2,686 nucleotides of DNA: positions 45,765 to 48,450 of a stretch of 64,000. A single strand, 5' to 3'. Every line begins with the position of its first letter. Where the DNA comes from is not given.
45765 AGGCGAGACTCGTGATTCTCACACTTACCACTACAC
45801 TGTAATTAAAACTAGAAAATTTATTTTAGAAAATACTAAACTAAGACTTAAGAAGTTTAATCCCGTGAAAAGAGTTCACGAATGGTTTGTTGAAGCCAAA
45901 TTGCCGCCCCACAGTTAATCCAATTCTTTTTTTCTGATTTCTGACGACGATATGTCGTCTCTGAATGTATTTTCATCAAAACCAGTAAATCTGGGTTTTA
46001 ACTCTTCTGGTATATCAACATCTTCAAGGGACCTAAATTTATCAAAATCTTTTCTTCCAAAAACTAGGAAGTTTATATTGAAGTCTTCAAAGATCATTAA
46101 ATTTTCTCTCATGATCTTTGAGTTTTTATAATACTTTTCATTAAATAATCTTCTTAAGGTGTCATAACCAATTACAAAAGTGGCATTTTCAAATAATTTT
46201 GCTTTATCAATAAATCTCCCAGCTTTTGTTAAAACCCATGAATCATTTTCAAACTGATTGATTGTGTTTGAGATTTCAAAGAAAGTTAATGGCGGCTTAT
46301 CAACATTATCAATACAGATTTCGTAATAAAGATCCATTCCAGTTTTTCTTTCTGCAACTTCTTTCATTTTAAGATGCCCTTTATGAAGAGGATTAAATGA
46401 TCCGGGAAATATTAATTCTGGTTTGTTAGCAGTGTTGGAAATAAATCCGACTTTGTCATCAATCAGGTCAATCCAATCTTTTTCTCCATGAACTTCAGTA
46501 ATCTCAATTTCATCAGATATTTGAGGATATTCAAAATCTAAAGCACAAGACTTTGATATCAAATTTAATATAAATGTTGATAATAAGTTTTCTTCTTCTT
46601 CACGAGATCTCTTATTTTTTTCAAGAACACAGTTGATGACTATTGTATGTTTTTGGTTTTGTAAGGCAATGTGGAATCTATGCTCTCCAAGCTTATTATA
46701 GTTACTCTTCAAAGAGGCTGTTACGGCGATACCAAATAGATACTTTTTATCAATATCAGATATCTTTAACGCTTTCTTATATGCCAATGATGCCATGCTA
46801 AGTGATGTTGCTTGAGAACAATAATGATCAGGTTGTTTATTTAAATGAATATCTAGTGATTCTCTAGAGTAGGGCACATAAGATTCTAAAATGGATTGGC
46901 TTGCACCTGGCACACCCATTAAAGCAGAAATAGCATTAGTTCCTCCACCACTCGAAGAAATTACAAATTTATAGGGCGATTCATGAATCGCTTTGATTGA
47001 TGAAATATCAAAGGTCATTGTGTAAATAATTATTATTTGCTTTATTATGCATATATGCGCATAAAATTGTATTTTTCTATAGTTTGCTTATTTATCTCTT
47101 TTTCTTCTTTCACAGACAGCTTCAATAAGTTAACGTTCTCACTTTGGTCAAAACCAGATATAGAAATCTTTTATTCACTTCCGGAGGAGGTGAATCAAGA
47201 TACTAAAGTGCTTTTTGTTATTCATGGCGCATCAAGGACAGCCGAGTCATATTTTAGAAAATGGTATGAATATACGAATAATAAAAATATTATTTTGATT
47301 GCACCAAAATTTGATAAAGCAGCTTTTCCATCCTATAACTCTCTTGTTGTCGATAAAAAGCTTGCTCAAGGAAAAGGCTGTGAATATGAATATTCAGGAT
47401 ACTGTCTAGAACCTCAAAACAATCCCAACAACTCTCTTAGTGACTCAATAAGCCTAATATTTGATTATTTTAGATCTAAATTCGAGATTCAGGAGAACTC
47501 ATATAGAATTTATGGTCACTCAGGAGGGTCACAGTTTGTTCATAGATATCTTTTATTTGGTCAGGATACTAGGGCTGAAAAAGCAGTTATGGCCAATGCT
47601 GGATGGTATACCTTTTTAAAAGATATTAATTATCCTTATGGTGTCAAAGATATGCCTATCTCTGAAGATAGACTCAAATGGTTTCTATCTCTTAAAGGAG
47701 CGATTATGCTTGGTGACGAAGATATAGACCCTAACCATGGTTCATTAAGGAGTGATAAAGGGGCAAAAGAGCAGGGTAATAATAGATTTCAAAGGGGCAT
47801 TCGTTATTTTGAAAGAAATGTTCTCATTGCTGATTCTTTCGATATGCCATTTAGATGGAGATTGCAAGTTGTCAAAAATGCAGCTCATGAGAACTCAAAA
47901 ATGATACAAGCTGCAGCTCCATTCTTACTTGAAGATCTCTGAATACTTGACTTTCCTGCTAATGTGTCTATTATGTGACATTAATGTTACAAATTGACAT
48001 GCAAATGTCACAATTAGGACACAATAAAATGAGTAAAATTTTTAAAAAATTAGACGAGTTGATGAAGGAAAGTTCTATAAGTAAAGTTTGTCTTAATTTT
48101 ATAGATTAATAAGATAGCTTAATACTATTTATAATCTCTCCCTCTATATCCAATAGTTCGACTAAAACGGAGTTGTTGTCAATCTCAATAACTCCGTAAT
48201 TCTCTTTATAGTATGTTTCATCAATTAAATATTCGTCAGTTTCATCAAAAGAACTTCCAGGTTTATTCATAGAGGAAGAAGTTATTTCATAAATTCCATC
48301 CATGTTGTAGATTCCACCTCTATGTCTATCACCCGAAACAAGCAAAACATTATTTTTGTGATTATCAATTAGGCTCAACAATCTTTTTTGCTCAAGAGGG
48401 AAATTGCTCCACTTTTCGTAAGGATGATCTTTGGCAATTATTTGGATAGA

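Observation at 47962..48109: Six 11-bp-phased direct repeats (Pho-box/ArcA-like geometry) between convergent genes, feeding into a 26-codon ORF antisense to the PhoD-like gene end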

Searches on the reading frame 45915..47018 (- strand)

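Call 5: search_protein_families(library=pfam, proteins=[window:45915-47018:-])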
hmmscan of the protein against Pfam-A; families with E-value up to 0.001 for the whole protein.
window:45915-47018:- (367 aa): 1 family
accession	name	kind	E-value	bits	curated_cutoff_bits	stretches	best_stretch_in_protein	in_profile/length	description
PF01467.32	CTP_transf_like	-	1.5e-10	41.9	21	1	203-363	1-132/133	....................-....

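Call 22: search_protein_families(library=ncbifam, proteins=[window:45915-47018:-], max_evalue=0.001)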
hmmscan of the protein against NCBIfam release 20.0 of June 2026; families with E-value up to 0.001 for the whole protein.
window:45915-47018:- (367 aa): 3 families
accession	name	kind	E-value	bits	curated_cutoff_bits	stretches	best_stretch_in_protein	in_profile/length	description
TIGR00482.1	TIGR00482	equivalog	1.5e-05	25.1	112.45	0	203-232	1-30/194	nicotinate (nicotinamide) nucleotide adenylyltransferase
TIGR00125.1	cyt_tran_rel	domain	2.3e-05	24.5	27.7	1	203-227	3-27/65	adenylyltransferase/cytidyltransferase family protein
NF005519.0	PRK07152.1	equivalog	7.9e-05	21.7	315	0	203-229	5-31/361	nicotinate-nucleotide adenylyltransferase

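Call 28: search_protein_families(library=pfam, proteins=[window:45915-47018:-], max_evalue=1)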
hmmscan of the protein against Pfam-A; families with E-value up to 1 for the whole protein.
window:45915-47018:- (367 aa): 4 families
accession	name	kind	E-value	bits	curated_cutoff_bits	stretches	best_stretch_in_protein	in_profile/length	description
PF01467.32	CTP_transf_like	-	1.5e-10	41.9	21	1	203-363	1-132/133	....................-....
PF02464.23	CinA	-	0.014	15.5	23.5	1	21-88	23-90/155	Competence-damaged protein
PF11486.13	DUF3212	-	0.048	14.4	27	1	83-169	12-97/121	Protein of unknown function (DUF3212)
PF23154.1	KANSL3_1st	-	0.09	12.9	23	1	250-311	36-97/169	KANSL3, helical domain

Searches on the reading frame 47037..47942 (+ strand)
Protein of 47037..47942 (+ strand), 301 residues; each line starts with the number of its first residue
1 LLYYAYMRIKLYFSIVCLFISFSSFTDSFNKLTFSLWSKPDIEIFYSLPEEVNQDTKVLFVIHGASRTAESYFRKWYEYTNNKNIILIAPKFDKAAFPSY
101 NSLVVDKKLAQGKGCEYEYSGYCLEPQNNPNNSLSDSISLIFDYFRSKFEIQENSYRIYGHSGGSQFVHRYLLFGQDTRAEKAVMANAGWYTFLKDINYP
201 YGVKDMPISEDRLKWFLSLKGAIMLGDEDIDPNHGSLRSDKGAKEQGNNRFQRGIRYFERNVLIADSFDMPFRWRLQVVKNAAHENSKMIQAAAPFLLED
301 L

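Call 5: search_protein_families(library=pfam, proteins=[window:47037-47942:+])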
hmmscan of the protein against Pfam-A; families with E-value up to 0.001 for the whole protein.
window:47037-47942:+ (301 aa): 0 families

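Call 18: find_related_loci(query=window:47037-47942:+, collection=metagenome_contigs, flank=2500)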
Query window:47037-47942:+ (301 aa) in metagenome_contigs; peptide patterns used: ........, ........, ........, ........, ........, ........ (x = any residue, [..] = any of these).
47 stretches matched a pattern; 15 encode a relative of the query (tblastn E <= 1e-3); 14 distinct loci.
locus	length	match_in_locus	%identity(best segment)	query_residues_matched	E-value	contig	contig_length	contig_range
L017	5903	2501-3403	99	1-301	0e+0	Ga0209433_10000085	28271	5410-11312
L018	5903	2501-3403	95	1-301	0e+0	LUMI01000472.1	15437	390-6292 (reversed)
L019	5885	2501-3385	95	7-301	0e+0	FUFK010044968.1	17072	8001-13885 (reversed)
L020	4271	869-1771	91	1-301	0e+0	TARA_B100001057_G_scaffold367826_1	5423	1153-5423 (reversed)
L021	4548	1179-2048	89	7-296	0e+0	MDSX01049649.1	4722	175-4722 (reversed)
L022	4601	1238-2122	88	7-301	0e+0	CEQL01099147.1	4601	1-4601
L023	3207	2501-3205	94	7-241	4e-155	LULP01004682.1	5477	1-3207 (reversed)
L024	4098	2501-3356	95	7-301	5e-160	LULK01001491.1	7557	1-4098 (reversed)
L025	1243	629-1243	95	1-205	2e-145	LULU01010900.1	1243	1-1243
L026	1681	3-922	95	7-301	8e-141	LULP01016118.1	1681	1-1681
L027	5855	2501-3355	57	1-301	6e-120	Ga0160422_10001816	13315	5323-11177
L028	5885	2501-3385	93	7-301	0e+0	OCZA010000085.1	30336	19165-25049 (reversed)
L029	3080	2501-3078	95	7-243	3e-90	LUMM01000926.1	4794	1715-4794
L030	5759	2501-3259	37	34-297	3e-52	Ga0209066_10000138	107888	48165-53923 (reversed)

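Call 22: search_protein_families(library=ncbifam, proteins=[window:47037-47942:+], max_evalue=0.001)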
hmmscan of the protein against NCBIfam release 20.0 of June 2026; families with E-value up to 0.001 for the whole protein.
window:47037-47942:+ (301 aa): 0 families

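Call 28: search_protein_families(library=pfam, proteins=[window:47037-47942:+], max_evalue=1)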
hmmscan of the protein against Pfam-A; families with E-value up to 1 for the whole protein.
window:47037-47942:+ (301 aa): 0 families

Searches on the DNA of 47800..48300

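Call 9: search_rna_families(source=window, start=47800, end=48300, threshold=evalue, max_evalue=10)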
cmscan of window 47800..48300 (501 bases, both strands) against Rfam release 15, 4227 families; matches with E-value up to 10: 6.
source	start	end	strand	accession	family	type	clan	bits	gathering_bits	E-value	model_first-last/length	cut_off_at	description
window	47961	48025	+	RF00314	snoZ182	Gene; snRNA; snoRNA; CD-box;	-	18.7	80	0.81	1-92/92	no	Small nucleolar RNA Z182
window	47800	47829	-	RF02427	SpF10_sRNA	Gene; sRNA;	-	18.2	60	1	1-30/57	3'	Streptococcus sRNA SpF10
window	48174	48243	-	RF02406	snoR120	Gene; snRNA; snoRNA; CD-box;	-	16.2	55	9.9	1-74/74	no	Small nucleolar RNA snoR120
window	48226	48295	-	RF00528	snoMe28S-Gm1083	Gene; snRNA; snoRNA; CD-box;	-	15.7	48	5.8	1-89/89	no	Small nucleolar RNA Me28S-Gm1083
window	48064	48144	-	RF00332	snoZ266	Gene; snRNA; snoRNA; CD-box;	-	15.3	43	8.5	1-90/90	no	Small nucleolar RNA Z266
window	47870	47883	+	RF01099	PK-IAV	Cis-reg;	-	13.1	47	8.2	23-36/48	no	Pseudoknot of influenza A virus gene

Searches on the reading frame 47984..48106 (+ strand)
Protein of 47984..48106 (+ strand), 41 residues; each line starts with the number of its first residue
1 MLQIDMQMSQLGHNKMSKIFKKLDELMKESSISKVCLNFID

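Call 40: find_homologous_proteins(query=window:47984-48106:+, max_evalue=10)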
Query seq(41 aa) (41 aa): 7 proteins with E <= 10 among 7 candidates.
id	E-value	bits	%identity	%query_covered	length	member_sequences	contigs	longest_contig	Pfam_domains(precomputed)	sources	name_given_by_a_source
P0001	3.9e-17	76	95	100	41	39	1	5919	-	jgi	-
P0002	7.3e-15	70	90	100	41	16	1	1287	-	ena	-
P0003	2.9e-14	68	85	100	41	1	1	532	-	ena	-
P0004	3.0e-14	68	88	100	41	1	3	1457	-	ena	-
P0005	9.7e-13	63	83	100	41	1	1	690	-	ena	-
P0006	4.7e-12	61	89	88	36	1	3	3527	-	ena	-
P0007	5.4e-7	46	100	63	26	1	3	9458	-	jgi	-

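Call 45: find_encoding_contigs(protein=P0003, flank=3000, max_places=6)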
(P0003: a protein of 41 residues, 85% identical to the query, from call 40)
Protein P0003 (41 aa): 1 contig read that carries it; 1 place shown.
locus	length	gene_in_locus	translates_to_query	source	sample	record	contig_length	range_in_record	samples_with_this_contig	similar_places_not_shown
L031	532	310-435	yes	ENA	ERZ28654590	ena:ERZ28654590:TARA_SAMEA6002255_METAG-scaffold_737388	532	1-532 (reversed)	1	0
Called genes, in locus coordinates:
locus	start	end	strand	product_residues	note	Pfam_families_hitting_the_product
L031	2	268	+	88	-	?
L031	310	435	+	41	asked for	-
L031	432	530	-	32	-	?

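Call 46: find_encoding_contigs(protein=P0005, flank=3000, max_places=6)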
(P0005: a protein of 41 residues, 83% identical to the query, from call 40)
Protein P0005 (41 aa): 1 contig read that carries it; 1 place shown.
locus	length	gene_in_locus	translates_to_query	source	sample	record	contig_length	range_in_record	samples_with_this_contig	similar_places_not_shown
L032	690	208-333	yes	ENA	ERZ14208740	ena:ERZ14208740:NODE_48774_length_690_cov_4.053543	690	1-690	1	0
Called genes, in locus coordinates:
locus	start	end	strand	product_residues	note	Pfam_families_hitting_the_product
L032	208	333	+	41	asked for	-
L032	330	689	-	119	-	?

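Call 56: find_encoding_contigs(protein=P0001, flank=1500, max_places=8)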
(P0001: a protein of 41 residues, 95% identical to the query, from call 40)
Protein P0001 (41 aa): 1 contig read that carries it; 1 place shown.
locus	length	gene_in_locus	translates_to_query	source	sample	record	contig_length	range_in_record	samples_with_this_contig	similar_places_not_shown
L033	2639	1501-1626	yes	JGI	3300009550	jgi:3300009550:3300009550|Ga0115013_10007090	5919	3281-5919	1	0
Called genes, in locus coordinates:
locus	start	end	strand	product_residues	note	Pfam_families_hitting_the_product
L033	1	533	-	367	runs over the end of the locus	PF01467:CTP_transf_like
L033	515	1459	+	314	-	-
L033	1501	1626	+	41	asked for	-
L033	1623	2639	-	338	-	?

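Call 57: find_encoding_contigs(protein=P0002, flank=1500, max_places=8)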
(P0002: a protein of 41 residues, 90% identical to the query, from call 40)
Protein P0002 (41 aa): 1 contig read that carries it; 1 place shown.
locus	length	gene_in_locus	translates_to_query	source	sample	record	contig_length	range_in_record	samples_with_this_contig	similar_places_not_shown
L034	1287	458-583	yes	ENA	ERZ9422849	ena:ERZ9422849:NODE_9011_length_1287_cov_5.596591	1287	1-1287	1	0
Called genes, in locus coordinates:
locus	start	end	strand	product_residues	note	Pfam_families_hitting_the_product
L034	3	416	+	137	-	?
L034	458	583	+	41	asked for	-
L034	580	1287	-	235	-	?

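Call 58: find_encoding_contigs(protein=P0004, flank=1500, max_places=8)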
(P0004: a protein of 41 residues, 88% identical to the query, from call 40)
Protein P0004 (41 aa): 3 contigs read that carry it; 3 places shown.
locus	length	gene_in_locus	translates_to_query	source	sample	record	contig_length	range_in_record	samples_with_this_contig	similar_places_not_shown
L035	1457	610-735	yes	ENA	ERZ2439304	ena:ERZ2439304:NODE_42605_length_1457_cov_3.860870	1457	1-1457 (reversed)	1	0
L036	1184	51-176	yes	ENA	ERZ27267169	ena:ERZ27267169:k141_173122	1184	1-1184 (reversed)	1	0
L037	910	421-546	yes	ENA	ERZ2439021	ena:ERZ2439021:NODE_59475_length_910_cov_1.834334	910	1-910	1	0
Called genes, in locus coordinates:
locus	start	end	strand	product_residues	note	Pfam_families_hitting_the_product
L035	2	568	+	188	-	?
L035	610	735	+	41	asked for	-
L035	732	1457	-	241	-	?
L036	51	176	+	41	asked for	-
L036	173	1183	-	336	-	?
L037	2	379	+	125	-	?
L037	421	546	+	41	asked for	-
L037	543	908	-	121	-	?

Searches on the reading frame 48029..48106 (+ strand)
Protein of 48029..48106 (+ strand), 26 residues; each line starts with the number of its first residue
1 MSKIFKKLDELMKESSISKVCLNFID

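Call 74: search_protein_families(library=pfam, proteins=[window:48029-48106:+], max_evalue=1)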
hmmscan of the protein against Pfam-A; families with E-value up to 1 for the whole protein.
seq(26 aa): 0 families
